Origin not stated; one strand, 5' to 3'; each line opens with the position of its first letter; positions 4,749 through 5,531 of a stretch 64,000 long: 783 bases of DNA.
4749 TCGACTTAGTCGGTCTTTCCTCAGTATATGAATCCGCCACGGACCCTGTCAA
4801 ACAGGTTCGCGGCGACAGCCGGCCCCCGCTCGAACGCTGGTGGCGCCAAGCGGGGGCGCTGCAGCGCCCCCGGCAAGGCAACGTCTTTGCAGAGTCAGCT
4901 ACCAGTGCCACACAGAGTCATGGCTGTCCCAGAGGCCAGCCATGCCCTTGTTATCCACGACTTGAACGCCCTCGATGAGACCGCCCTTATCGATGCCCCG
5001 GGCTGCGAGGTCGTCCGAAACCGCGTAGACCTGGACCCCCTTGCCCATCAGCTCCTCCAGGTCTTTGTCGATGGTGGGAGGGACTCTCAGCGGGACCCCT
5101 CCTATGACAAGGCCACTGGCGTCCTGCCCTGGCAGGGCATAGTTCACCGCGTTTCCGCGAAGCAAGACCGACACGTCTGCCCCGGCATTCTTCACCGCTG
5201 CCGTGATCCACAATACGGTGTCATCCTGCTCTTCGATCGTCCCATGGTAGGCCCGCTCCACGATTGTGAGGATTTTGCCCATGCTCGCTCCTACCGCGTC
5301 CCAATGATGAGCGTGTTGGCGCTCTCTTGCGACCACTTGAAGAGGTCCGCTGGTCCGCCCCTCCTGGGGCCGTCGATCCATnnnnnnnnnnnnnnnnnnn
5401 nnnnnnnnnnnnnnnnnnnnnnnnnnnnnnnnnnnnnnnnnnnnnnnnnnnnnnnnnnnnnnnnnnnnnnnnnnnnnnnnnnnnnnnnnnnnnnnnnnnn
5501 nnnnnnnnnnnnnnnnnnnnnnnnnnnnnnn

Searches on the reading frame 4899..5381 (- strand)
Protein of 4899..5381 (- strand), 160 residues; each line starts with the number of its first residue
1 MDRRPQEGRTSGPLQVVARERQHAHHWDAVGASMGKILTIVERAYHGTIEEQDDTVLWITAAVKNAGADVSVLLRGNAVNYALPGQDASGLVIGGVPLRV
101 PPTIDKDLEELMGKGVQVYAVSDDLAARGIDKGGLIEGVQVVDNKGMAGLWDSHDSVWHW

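Call 3: search_protein_families(library=pfam, proteins=[window:4899-5381:-], max_evalue=0.01)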
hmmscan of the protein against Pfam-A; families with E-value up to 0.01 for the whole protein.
window:4899-5381:- (160 aa): 2 families
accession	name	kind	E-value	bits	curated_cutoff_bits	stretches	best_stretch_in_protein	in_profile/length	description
PF04077.17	DsrH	-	6.7e-09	36.3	24.4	1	105-156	39-87/88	DsrH like protein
PF02635.20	DsrE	-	0.00014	22.4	22.7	1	51-157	15-113/116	DsrE/DsrF-like family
